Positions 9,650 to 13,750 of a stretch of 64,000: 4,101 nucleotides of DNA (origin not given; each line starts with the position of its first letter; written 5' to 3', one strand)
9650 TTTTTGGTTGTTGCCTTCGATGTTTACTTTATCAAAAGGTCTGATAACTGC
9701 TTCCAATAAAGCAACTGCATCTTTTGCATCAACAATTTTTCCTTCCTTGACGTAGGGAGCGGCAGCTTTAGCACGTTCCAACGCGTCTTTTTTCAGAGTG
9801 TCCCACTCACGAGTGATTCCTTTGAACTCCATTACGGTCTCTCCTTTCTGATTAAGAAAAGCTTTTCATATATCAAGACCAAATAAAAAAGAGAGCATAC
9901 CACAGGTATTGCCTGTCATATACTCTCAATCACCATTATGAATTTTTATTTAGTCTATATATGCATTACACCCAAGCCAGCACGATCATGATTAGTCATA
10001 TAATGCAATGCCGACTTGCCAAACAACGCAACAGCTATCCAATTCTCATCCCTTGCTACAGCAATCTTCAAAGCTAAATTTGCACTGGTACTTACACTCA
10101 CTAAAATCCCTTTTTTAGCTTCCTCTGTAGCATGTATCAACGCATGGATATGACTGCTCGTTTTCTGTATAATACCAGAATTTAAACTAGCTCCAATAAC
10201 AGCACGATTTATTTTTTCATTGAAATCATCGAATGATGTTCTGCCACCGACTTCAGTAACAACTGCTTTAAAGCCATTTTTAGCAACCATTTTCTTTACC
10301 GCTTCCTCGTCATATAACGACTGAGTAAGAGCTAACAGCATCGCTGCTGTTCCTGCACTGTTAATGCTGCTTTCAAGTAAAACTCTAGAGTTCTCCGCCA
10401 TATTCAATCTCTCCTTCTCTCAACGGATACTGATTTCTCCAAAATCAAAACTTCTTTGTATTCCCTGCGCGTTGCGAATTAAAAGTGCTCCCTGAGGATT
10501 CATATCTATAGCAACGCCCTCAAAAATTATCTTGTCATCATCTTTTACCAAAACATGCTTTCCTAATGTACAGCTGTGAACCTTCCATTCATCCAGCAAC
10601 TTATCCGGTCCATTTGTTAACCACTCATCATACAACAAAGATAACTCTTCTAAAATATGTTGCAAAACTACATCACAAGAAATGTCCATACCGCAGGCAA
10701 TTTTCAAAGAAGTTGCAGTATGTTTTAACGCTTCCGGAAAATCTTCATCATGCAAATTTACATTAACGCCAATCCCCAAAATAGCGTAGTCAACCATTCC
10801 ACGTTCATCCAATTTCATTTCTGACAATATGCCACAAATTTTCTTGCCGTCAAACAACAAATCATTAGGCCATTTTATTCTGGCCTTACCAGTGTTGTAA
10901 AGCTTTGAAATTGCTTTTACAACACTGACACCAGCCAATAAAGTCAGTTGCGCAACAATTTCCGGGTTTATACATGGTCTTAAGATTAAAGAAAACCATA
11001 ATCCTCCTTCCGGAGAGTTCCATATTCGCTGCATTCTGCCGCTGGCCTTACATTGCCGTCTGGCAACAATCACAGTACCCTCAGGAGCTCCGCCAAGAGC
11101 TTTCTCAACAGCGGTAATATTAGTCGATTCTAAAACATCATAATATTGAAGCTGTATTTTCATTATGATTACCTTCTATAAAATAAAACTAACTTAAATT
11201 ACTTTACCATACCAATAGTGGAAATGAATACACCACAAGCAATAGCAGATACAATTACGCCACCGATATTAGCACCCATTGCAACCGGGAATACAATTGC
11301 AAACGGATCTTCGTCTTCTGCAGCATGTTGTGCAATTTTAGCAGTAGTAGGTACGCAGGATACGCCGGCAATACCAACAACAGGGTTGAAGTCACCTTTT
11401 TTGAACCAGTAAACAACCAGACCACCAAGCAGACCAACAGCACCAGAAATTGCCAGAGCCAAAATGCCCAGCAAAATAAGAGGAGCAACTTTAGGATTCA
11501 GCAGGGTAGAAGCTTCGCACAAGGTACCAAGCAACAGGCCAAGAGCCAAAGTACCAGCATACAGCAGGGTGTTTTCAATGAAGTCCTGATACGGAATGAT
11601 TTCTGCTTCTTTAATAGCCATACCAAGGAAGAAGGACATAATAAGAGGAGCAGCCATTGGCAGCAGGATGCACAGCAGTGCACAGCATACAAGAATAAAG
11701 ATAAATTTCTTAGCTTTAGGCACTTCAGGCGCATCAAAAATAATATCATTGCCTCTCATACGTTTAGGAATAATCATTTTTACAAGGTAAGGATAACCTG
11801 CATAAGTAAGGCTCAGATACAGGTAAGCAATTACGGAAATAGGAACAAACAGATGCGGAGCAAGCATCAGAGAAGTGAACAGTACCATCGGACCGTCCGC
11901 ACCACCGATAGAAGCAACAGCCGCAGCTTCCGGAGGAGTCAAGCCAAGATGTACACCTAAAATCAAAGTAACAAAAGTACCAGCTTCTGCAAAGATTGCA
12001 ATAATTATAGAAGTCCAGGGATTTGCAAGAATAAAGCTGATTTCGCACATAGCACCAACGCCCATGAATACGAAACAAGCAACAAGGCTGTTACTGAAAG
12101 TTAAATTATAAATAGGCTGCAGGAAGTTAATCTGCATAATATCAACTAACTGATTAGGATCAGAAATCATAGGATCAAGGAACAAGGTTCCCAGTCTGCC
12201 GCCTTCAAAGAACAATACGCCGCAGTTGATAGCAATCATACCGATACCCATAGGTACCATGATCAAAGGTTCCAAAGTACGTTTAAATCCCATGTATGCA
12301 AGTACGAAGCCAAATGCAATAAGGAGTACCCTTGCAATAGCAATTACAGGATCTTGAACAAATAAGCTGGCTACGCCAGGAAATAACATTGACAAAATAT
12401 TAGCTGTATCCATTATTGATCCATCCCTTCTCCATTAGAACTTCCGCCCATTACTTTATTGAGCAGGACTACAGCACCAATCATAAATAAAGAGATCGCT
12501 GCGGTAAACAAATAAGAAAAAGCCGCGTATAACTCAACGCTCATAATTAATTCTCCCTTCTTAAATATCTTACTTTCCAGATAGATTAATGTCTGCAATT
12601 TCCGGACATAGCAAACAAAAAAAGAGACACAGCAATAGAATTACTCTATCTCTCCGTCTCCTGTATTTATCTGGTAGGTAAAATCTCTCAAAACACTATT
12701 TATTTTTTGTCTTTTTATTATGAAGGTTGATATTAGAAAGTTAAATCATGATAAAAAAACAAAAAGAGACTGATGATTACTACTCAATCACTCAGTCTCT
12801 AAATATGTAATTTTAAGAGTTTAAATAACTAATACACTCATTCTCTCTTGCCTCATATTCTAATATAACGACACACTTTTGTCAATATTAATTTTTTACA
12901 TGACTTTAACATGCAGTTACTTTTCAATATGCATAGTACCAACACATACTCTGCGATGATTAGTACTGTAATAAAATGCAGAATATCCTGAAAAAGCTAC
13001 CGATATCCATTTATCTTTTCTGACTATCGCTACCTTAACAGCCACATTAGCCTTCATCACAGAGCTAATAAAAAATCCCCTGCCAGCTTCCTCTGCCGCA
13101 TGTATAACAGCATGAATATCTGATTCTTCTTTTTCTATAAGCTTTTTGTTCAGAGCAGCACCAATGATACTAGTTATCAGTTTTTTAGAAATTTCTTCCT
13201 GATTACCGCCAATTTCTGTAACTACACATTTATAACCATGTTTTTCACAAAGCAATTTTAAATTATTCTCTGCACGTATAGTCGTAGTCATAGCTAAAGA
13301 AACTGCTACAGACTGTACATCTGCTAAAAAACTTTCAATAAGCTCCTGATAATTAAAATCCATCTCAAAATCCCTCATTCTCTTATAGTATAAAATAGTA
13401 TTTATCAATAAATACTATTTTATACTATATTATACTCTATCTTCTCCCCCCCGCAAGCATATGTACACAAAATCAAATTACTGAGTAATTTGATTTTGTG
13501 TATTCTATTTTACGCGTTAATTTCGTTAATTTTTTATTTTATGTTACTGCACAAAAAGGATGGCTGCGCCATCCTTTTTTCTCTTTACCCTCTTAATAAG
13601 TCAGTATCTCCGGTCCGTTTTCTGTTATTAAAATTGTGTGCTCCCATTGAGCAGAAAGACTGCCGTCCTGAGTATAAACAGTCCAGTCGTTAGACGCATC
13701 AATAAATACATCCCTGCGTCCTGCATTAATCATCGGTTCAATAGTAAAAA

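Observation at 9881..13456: Two HutP-family paralogs with terminator leaders inside the malonate decarboxylase locus: a candidate new antitermination switch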

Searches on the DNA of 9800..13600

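Call 76: search_rna_families(source=window, start=9800, end=13600, threshold=evalue, max_evalue=1)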
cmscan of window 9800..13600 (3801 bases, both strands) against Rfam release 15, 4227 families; matches with E-value up to 1: 2.
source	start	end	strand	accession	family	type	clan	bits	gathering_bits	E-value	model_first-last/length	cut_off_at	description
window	13468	13500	+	RF03803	MIR1886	Gene; miRNA;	-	24.5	62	0.13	1-52/52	no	MIR1886 microRNA precursor family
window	12154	12196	+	RF03092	Ocean-VII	Gene; sRNA;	-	15.1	53.5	0.68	1-41/41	no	Ocean-VII RNA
